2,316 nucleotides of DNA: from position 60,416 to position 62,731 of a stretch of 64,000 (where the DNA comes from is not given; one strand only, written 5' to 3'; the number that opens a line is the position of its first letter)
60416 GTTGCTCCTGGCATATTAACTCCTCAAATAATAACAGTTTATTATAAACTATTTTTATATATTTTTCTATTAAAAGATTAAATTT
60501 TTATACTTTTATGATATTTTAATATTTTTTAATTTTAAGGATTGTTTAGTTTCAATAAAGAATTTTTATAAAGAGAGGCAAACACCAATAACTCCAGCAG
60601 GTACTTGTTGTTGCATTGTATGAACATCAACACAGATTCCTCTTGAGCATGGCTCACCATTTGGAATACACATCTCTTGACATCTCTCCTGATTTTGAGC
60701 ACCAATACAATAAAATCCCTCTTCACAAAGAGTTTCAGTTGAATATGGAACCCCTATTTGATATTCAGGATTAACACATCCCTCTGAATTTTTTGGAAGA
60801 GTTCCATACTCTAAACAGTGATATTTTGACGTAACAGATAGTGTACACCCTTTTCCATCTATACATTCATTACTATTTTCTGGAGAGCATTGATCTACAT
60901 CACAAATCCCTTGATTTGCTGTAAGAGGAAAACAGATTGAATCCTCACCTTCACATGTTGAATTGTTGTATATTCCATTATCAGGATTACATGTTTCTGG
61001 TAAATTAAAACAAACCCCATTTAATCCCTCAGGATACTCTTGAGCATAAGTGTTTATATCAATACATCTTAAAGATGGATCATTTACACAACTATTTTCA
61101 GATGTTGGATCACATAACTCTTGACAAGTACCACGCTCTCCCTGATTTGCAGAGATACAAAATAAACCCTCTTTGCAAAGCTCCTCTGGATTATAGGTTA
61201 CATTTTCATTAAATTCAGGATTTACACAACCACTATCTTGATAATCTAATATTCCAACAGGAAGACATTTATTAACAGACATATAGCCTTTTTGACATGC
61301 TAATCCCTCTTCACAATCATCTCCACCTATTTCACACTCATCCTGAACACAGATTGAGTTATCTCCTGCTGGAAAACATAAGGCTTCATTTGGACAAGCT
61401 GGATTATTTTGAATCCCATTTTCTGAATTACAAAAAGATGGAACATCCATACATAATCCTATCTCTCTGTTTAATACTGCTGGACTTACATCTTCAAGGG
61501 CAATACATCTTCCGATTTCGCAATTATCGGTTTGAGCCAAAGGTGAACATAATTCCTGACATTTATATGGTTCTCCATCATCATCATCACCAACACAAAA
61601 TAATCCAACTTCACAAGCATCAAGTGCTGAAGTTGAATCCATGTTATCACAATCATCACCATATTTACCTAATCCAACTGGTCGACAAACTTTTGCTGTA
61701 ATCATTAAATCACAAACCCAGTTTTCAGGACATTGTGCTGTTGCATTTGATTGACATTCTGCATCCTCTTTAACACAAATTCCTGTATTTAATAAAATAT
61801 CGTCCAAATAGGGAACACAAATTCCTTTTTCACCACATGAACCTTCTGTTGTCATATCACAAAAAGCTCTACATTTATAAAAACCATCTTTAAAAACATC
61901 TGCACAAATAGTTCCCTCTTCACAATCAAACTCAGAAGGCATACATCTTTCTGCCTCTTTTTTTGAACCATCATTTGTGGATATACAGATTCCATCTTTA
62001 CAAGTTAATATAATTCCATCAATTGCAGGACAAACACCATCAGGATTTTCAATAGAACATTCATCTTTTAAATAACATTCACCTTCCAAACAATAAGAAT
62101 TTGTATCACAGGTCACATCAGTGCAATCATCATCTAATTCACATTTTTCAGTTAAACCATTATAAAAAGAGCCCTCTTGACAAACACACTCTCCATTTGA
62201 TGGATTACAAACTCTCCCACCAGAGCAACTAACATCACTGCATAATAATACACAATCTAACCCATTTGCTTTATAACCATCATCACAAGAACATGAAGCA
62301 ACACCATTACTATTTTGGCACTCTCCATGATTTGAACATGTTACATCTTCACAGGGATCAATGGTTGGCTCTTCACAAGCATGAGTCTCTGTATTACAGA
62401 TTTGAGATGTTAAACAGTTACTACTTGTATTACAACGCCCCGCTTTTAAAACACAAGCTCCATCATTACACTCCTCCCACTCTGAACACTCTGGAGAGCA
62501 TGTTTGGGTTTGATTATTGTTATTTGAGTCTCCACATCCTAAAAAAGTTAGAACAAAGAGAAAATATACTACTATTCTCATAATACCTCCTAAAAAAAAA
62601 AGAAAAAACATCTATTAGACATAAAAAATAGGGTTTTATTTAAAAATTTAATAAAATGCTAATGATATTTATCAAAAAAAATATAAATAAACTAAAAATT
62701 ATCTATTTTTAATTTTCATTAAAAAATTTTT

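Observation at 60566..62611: A 671-aa lipoprotein that is about 15% cysteine, built from EGF-like or follistatin-like repeat modules, with a T6-C-T10 homopolymer immediately upstream of its Shine-Dalgarno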

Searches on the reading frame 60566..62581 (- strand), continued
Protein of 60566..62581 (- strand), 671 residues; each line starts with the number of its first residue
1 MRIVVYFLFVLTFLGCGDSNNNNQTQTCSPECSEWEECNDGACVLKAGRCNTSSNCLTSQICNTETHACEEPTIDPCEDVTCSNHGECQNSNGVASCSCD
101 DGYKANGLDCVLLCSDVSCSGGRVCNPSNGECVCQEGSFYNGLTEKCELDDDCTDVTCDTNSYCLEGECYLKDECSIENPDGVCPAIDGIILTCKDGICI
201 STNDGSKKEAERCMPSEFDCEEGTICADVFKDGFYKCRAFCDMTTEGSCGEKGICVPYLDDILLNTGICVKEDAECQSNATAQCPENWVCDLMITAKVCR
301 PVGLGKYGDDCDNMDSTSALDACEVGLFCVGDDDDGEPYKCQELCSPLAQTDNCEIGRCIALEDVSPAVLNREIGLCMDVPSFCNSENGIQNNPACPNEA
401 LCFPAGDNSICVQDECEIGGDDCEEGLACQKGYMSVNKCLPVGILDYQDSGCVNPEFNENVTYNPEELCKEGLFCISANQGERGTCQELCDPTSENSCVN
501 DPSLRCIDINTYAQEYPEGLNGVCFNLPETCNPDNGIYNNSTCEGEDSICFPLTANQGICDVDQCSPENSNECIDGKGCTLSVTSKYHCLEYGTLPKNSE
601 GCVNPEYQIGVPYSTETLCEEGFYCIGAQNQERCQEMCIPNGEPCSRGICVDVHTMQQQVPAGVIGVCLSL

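Call 73: find_encoding_contigs(protein=P0004, flank=6000, max_places=2)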
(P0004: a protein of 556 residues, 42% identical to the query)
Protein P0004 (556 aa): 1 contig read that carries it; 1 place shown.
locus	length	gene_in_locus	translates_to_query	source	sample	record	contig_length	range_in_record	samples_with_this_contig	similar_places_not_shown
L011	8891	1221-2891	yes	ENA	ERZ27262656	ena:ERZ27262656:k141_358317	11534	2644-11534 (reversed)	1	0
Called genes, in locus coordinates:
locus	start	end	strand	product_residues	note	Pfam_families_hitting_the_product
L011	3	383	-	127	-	?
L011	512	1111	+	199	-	PF00578:AhpC-TSA, PF08534:Redoxin, PF00085:Thioredoxin (weak), PF13098:Thioredoxin_2, PF13905:Thioredoxin_8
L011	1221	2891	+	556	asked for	-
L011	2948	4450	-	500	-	PF02446:Glyco_hydro_77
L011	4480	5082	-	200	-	-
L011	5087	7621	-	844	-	PF20437:LonC_helical, PF13654:AAA_32, PF20436:LonB_AAA-LID, PF05362:Lon_C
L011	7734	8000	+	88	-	-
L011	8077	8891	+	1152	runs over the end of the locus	?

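Call 74: find_encoding_contigs(protein=P0003, flank=3000, max_places=2)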
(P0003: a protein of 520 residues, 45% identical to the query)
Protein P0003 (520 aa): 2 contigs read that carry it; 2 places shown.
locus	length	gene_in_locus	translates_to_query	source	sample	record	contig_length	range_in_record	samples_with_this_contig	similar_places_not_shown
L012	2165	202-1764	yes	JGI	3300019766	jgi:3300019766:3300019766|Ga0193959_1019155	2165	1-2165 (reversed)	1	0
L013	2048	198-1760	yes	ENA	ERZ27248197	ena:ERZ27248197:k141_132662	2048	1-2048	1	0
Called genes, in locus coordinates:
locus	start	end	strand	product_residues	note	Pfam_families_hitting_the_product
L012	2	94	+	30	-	?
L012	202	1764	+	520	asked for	-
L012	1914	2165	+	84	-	?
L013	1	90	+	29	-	?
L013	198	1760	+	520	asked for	-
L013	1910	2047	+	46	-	?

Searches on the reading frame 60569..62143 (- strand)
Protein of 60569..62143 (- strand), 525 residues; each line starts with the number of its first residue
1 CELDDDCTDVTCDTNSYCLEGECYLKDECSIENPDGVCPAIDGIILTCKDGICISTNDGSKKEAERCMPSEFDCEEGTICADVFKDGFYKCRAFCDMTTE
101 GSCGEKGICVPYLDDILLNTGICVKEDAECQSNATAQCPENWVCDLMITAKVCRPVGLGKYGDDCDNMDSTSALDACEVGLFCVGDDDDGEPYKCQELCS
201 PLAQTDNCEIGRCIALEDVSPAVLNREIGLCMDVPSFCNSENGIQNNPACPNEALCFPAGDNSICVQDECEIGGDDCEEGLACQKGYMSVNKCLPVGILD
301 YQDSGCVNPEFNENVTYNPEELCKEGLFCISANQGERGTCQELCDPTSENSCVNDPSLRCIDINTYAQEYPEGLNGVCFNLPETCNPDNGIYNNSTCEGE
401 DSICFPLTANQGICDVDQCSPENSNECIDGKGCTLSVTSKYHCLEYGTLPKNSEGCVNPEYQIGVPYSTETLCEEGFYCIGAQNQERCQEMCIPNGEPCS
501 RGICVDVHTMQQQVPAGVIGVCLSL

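Call 28: search_solved_structures(query=A2, max_evalue=10, show_alignments=2)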
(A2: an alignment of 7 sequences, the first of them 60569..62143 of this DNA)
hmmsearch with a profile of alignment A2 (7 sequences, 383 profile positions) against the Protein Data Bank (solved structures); distinct sequences matched with E-value up to 10: 0.

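Call 29: find_related_loci(query=A2, collection=genome_contigs, flank=6000)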
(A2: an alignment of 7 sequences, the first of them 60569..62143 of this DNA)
Query A2 (525 aa) in genome_contigs; peptide patterns used: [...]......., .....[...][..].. (x = any residue, [..] = any of these).
21 stretches matched a pattern; 2 encode a relative of the query (tblastn E <= 1e-3); 2 distinct loci.
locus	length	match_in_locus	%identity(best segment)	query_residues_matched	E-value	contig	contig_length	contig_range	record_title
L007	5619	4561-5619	85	1-497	0e+0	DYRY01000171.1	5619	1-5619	MAG TPA_asm: Anaeromyxobacter dehalogenans isolate SulCav_PC08_3_29_11 SulCav_PC08-3_13166_length_5619_cov_5.156362, who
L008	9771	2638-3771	46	1-525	2e-101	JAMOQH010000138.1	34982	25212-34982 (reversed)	MAG: bacterium isolate 4559-240_metabat2_scaf2bin.066 4559-240_scaffold_526_c1, whole genome shotgun sequence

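Call 43: search_protein_representatives(alignment_id=A2)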
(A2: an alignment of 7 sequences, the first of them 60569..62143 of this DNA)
Query: 7 sequences, 383 profile positions. Proteins with E-value up to 0.001 (for the whole library): 11; up to 1e-10: 3; up to 1e-30: 3. The best 11 are listed.
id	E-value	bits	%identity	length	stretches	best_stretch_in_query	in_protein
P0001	2.3e-205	698.6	-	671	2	1-382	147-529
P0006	5.1e-187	638.2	-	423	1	1-381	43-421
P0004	2.0e-184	629.7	-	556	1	1-381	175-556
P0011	6.9e-09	51.8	-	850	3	4-365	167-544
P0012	1.6e-08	50.7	-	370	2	122-379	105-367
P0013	3.9e-08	49.4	-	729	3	10-270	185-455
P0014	1.2e-07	47.7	-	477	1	1-353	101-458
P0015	7.3e-05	38.6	-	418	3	138-280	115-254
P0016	2.4e-04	36.9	-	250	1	49-218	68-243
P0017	4.4e-04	36.0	-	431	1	6-237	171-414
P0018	7.5e-04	35.3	-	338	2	57-208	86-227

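Call 45: search_protein_families(library=pfam, proteins=[P0011, P0012, P0013, P0014, P0015, P0016, P0017, P0018], max_evalue=1)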
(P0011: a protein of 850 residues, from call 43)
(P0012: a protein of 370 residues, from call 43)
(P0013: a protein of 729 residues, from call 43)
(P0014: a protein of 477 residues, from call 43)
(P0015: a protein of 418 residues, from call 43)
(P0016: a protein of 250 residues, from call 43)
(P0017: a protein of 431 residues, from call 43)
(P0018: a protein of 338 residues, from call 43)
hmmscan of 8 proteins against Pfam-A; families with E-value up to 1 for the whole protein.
P0011 (850 aa): 0 families

P0012 (370 aa): 0 families

P0013 (729 aa): 3 families
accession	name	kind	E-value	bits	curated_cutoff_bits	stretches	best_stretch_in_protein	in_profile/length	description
PF21164.2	Dumpy_DPY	-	0.019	15.3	27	1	127-145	3-21/24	Dumpy, DPY module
PF04706.18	Dickkopf_N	-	0.026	15.3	25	1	22-50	22-50/51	Dickkopf N-terminal cysteine-rich region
PF23416.1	DUF7107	-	0.026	15.3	24.6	1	22-51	18-47/48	Domain of unknown function (DUF7107)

P0014 (477 aa): 2 families
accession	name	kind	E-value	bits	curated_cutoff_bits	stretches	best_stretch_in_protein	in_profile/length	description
PF12947.13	EGF_3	-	0.037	14.7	28.5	1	71-101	6-36/36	EGF domain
PF23117.1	DpnD_N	-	0.094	13.4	27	1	228-276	23-64/93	DpnD N-terminal domain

P0015 (418 aa): 0 families

P0016 (250 aa): 0 families

P0017 (431 aa): 2 families
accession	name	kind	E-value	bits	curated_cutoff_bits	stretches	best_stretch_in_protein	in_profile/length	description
PF23416.1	DUF7107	-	0.0036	18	24.6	1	24-53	18-47/48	Domain of unknown function (DUF7107)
PF12947.13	EGF_3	-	0.099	13.3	28.5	1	103-120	19-36/36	EGF domain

P0018 (338 aa): 0 families

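Call 46: search_protein_families(library=ncbifam, proteins=[P0011, P0012, P0013, P0014, P0015, P0016, P0017, P0018], max_evalue=1)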
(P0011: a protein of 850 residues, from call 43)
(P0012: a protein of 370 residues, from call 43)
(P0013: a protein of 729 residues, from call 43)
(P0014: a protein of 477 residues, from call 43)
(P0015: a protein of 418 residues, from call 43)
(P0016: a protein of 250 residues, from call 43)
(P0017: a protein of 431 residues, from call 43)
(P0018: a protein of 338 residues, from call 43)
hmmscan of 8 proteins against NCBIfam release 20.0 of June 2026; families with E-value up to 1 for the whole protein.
P0011 (850 aa): 0 families

P0012 (370 aa): 0 families

P0013 (729 aa): 0 families

P0014 (477 aa): 0 families

P0015 (418 aa): 0 families

P0016 (250 aa): 0 families

P0017 (431 aa): 1 family
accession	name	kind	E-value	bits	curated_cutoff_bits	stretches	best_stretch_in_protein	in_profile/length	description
NF033139.1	blaZ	exception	0.26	10.5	580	0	85-185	132-233/281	penicillin-hydrolyzing class A beta-lactamase BlaZ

P0018 (338 aa): 1 family
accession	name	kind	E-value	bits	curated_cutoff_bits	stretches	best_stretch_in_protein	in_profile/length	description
NF050142.1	PG1828_fam_lipo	equivalog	0.055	14.2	50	1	10-46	11-51/59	PG1828 family lipoprotein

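Call 71: find_encoding_contigs(protein=P0015, flank=6000, max_places=2)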
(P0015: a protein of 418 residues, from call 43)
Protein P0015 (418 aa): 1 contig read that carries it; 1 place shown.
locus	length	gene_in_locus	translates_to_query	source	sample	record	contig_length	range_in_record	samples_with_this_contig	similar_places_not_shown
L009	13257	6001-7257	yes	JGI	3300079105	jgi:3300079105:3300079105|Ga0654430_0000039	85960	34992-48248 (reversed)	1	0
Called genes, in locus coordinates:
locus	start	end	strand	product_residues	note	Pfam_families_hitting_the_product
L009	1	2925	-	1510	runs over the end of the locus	PF00580:UvrD-helicase (weak), PF13086:AAA_11, PF13245:AAA_19 (weak), PF13604:AAA_30 (weak), PF13086:AAA_11 (weak), PF13087:AAA_12, PF04480:DUF559, PF18741:MTES_1575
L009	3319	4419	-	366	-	-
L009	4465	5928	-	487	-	PF00069:Pkinase, PF07714:PK_Tyr_Ser-Thr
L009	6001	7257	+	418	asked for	-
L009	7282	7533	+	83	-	-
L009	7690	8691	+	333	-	PF00008:EGF (faint)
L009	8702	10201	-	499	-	PF00079:Serpin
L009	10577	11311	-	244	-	PF04199:Cyclase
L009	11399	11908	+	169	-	PF04237:YjbR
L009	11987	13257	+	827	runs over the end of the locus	-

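Call 72: find_encoding_contigs(protein=P0014, flank=6000, max_places=2)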
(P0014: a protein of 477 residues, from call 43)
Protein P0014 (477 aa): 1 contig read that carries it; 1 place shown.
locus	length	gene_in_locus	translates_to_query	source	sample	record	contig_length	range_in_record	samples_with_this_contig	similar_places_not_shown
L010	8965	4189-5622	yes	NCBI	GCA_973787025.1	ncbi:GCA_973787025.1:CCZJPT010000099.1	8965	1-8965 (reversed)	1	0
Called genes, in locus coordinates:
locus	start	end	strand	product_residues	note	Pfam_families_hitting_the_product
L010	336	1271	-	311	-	PF03193:RsgA_GTPase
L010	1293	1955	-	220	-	PF03109:ABC1, PF27536:UbiB_helical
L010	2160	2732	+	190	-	-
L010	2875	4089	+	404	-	PF00149:Metallophos, PF12850:Metallophos_2 (faint)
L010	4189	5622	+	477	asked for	-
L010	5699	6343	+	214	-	PF07894:SACK1, PF13091:PLDc_2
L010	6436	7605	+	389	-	-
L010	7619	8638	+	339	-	PF01136:Peptidase_U32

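Call 80: find_related_loci(query=A2, collection=metagenome_contigs, flank=4000)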
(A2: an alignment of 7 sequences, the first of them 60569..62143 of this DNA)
Query A2 (525 aa) in metagenome_contigs; peptide patterns used: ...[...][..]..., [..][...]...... (x = any residue, [..] = any of these).
314 stretches matched a pattern; 4 encode a relative of the query (tblastn E <= 1e-3); 4 distinct loci.
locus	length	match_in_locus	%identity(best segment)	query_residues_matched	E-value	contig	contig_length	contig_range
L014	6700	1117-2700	65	1-525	0e+0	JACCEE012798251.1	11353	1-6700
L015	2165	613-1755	50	1-525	3e-125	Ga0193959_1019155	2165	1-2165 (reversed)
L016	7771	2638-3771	46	1-525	4e-101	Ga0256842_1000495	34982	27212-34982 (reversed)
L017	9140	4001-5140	44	1-525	3e-91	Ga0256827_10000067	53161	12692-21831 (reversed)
